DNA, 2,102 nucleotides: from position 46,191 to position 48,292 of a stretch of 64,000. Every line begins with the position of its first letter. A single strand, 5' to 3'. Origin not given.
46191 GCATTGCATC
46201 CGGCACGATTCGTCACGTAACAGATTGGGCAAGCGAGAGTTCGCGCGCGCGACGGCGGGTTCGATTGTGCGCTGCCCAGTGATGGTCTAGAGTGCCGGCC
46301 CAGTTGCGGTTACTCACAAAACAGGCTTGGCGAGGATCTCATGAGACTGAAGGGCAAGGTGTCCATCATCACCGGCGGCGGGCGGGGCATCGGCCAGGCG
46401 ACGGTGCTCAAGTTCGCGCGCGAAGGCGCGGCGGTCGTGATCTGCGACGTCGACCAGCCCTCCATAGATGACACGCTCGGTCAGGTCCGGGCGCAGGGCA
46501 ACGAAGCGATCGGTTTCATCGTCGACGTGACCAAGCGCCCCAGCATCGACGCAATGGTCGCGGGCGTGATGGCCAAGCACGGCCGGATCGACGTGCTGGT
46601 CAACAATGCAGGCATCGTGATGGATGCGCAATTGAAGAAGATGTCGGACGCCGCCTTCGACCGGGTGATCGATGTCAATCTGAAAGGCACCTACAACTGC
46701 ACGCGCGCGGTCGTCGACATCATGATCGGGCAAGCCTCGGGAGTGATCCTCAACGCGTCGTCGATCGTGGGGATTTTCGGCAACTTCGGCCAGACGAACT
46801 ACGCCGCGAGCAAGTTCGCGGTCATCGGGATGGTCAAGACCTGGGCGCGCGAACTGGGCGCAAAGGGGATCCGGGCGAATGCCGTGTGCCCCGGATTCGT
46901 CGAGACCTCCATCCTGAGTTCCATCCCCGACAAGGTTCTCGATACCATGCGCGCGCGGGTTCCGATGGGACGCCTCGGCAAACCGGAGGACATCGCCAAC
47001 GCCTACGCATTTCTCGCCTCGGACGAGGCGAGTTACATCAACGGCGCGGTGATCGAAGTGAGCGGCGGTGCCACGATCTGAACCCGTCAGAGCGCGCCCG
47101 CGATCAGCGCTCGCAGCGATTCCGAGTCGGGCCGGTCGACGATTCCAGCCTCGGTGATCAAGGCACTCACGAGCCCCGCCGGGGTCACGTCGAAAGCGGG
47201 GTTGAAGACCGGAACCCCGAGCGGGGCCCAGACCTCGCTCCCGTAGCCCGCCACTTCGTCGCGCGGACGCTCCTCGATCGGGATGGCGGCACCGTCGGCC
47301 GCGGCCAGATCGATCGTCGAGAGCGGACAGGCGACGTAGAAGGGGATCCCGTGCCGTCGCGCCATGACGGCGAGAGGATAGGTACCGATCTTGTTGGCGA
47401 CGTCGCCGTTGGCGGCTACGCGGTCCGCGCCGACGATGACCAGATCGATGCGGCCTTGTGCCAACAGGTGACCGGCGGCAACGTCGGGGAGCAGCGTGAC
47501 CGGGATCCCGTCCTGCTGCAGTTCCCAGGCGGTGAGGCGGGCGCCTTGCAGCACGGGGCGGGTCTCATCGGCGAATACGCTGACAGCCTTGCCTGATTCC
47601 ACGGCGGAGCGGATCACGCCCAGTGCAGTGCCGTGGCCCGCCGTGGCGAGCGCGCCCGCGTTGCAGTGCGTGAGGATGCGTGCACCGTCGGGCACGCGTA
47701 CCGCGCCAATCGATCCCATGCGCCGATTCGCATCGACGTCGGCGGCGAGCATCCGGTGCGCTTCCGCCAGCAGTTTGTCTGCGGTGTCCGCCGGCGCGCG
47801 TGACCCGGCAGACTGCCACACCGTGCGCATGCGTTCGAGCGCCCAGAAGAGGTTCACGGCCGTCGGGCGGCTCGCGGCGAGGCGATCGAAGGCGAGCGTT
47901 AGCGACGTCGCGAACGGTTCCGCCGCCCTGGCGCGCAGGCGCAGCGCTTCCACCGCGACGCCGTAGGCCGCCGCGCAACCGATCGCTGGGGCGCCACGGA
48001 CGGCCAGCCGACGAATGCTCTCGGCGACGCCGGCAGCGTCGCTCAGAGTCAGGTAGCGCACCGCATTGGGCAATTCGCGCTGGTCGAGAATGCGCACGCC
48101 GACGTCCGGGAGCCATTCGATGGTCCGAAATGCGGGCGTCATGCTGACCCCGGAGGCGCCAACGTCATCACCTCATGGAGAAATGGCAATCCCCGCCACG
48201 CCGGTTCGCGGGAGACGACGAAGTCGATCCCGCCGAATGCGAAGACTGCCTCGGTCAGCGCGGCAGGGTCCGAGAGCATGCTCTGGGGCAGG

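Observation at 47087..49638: mtnA translationally coupled to a 499-aa class II aldolase with a decayed SDR domain: possible DHAP-shunt / 5-deoxyribose-type salvage pair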

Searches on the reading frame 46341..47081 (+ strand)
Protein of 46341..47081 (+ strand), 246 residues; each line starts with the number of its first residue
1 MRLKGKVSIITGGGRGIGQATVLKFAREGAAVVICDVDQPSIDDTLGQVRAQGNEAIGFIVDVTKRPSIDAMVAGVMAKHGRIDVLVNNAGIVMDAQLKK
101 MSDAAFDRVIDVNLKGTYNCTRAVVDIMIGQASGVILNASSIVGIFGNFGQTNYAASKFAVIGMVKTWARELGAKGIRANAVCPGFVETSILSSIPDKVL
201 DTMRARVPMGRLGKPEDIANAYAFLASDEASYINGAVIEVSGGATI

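Call 6: search_protein_families(library=pfam, proteins=[window:46341-47081:+], max_evalue=0.1)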
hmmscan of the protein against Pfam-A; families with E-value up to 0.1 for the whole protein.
window:46341-47081:+ (246 aa): 6 families
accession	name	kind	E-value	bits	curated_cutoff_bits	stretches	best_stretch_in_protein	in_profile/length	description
PF13561.12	adh_short_C2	-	6.2e-67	226.1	27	1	15-245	6-236/236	Enoyl-(Acyl carrier protein) reductase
PF00106.31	adh_short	-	1.8e-59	201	26.6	1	6-196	1-191/195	short chain dehydrogenase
PF08659.16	KR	-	1e-18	68.3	22.6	1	9-170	4-165/180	KR domain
PF01073.25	3Beta_HSD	-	0.00094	18.7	22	1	9-151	1-126/280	3-beta hydroxysteroid dehydrogenase/isomerase family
PF01370.27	Epimerase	-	0.0012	18.8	20.9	1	9-176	2-164/240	NAD dependent epimerase/dehydratase family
PF15864.10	PglL_A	-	0.066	13.5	25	0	145-165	1-20/26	Protein glycosylation ligase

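Call 7: search_protein_families(library=ncbifam, proteins=[window:46341-47081:+], max_evalue=0.1)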
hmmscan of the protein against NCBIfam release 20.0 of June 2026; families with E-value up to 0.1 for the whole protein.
window:46341-47081:+ (246 aa): 234 families (the best 25 are shown)
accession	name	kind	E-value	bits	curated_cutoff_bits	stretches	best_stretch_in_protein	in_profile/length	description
NF004198.0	PRK05653.1-3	equivalog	6.2e-86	287.9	296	1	3-245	5-247/248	3-oxoacyl-ACP reductase FabG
TIGR01830.1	3oxo_ACP_reduc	equivalog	1.1e-83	280.7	297.75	1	9-243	2-237/239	3-oxoacyl-[acyl-carrier-protein] reductase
NF004197.0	PRK05653.1-1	equivalog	1e-71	241.5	332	1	2-244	4-246/249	3-oxoacyl-ACP reductase FabG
NF009466.0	PRK12826.1-2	subfamily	2.2e-71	240.2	222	1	6-245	4-245/248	3-oxoacyl-ACP reductase FabG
NF005559.1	PRK07231.1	subfamily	3.6e-71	239.6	215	1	2-245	1-248/249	glucose 1-dehydrogenase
NF052558.1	MBtsdlDhBudC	equivalog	2.8e-69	233.4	270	1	4-245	2-242/250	meso-2,3-butanediol dehydrogenase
NF004818.0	PRK06172.1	equivalog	7.1e-68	228.7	336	1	1-245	3-251/253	SDR family oxidoreductase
NF004791.0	PRK06138.1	equivalog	5.8e-67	225.6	312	1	1-246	1-251/252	SDR family oxidoreductase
NF006072.0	PRK08217.1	subfamily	2.7e-66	223.9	298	1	1-245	1-252/253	3-ketoacyl-(acyl-carrier-protein) reductase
NF009468.0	PRK12826.1-4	equivalog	4.7e-66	223.1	318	1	2-245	4-248/256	SDR family oxidoreductase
TIGR01829.1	AcAcCoA_reduct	subfamily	5.2e-65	219.5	302.1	1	6-244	1-240/242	acetoacetyl-CoA reductase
NF009464.0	PRK12824.1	subfamily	5.6e-63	212.9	269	1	6-244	3-242/245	3-oxoacyl-ACP reductase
NF004199.0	PRK05653.1-4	equivalog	2.8e-62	210.5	301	1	1-244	1-245/247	3-oxoacyl-ACP reductase FabG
NF053701.1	CsHdxCHCADhChcB2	equivalog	1.1e-61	208.5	350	1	3-245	1-243/245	cis-4-hydroxycyclohexanecarboxylate dehydrogenase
NF004202.0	PRK05653.2-2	equivalog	1.5e-59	201.7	333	1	3-244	5-247/259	3-oxoacyl-ACP reductase FabG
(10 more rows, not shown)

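Call 75: search_solved_structures(query=window:46341-47081:+, max_evalue=1e-40)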
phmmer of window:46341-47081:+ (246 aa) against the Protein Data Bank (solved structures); distinct sequences matched with E-value up to 1e-40: 81 (the best 60 are shown).
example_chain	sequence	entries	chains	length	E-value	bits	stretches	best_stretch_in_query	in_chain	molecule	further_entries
4nbv_A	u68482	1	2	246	5e-93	314.5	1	1-245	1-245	3-oxoacyl-[acyl-carrier-protein] reductase putative short-chain dehydrogenases/reductases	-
4nbu_A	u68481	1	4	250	1.1e-75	257.7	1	2-244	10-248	3-oxoacyl-(Acyl-carrier-protein) reductase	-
4nbw_A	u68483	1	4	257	1.7e-70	240.8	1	5-245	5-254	Short-chain dehydrogenase/reductase SDR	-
2et6_A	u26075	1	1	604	7.2e-65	222.4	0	2-195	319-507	(3R)-hydroxyacyl-CoA dehydrogenase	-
4nbt_A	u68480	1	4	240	5.3e-63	216.3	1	2-244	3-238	3-oxoacyl-[acyl-carrier-protein] reductase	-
2hq1_A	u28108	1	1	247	9e-61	209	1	1-244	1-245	Glucose/ribitol dehydrogenase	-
4jro_A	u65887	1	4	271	3.8e-60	206.9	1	1-244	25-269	FabG protein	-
4ni5_A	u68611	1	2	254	2.2e-58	201.1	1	1-245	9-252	Oxidoreductase, short-chain dehydrogenase/reductase family protein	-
7pcs_B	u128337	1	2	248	2.2e-57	197.8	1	2-245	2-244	BbsD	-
7tzp_A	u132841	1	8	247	1.5e-56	195.1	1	1-244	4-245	3-oxoacyl-ACP reductase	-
3ftp_A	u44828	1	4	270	1.8e-56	194.9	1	4-244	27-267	3-oxoacyl-[acyl-carrier protein] reductase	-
3osu_A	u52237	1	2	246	2.3e-56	194.5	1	6-244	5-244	3-oxoacyl-[acyl-carrier-protein] reductase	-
3sj7_A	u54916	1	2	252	3.2e-56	194.1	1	6-244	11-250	3-oxoacyl-(Acyl-carrier-protein) reductase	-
6t6n_A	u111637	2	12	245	3.5e-56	193.9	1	1-244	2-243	3-oxoacyl-[acyl-carrier protein] reductase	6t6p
4cql_A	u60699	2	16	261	7.2e-56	192.9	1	2-244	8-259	ESTRADIOL 17-BETA-DEHYDROGENASE 8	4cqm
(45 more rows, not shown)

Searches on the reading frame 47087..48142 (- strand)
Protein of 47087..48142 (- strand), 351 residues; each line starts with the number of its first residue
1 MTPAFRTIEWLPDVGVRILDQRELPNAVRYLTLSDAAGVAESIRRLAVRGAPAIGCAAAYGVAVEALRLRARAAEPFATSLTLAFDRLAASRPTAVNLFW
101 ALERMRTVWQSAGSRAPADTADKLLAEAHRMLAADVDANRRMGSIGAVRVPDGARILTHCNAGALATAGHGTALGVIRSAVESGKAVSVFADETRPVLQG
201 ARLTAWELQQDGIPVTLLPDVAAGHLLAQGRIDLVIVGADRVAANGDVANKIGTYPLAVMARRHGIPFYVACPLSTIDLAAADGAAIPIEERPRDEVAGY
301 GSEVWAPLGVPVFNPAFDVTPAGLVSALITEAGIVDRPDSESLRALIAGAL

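Call 6: search_protein_families(library=pfam, proteins=[window:47087-48142:-], max_evalue=0.1)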
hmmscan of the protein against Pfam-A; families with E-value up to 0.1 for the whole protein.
window:47087-48142:- (351 aa): 1 family
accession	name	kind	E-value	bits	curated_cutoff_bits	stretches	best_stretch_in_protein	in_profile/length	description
PF01008.23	IF-2B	-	3.5e-83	279.5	22.4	1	48-335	2-278/280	Initiation factor 2 subunit family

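Call 7: search_protein_families(library=ncbifam, proteins=[window:47087-48142:-], max_evalue=0.1)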
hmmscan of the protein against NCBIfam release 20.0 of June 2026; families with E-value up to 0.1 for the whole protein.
window:47087-48142:- (351 aa): 10 families
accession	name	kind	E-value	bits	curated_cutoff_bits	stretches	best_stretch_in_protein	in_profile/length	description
NF004326.0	PRK05720.1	subfamily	3.3e-131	437.3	271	1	5-347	10-352/358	s-methyl-5-thioribose-1-phosphate isomerase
TIGR00512.1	salvage_mtnA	equivalog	7.7e-127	422.9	279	1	8-336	3-334/335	S-methyl-5-thioribose-1-phosphate isomerase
TIGR00524.1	eIF-2B_rel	subfamily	2.3e-112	375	185.85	1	37-336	5-302/303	S-methyl-5-thioribose-1-phosphate isomerase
NF004700.0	PRK06036.1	equivalog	3.9e-106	354.9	528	1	6-338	2-331/339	S-methyl-5-thioribose-1-phosphate isomerase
NF004436.0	PRK05772.1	equivalog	4.9e-89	299.1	521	1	3-347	14-361/363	S-methyl-5-thioribose-1-phosphate isomerase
TIGR00511.1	ribulose_e2b2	equivalog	3.1e-60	204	314.1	1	39-335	5-286/301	ribose 1,5-bisphosphate isomerase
NF006210.0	PRK08335.1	equivalog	2.3e-21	76.3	339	1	122-338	79-272/275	translation initiation factor IF-2B subunit alpha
NF004994.0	PRK06372.1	equivalog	1.7e-17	63.6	249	1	176-337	98-248/253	translation initiation factor IF-2B subunit delta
TIGR03447.1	mycothiol_MshC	equivalog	0.031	13.1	485.1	1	66-145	299-378/411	cysteine--1-D-myo-inosityl 2-amino-2-deoxy-alpha-D-glucopyranoside ligase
NF042418.1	LysJ_Th_th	equivalog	0.037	12.9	700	1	149-209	250-310/386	[LysW]-aminoadipate semialdehyde transaminase LysJ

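Call 44: list_cluster_members(proteins=[window:47087-48142:-, window:48139-49638:-, window:46341-47081:+, window:42944-44587:+])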
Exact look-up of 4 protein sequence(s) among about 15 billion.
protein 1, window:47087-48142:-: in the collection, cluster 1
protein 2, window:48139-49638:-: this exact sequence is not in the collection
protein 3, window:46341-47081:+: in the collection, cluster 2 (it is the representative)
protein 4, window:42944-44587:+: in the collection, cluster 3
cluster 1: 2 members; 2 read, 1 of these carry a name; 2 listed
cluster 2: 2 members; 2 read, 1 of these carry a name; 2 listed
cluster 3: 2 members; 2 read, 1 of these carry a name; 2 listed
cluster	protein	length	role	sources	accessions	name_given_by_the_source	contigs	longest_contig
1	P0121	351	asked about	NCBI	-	-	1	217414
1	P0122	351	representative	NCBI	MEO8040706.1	MAG: S-methyl-5-thioribose-1-phosphate isomerase [Betaproteobacteria bacterium]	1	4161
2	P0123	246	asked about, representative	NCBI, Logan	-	-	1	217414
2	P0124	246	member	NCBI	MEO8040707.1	MAG: 3-oxoacyl-ACP reductase FabG [Betaproteobacteria bacterium]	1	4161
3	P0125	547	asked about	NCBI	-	-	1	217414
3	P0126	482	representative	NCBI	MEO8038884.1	MAG: alternate F1F0 ATPase, F1 subunit alpha, partial [Betaproteobacteria bacterium]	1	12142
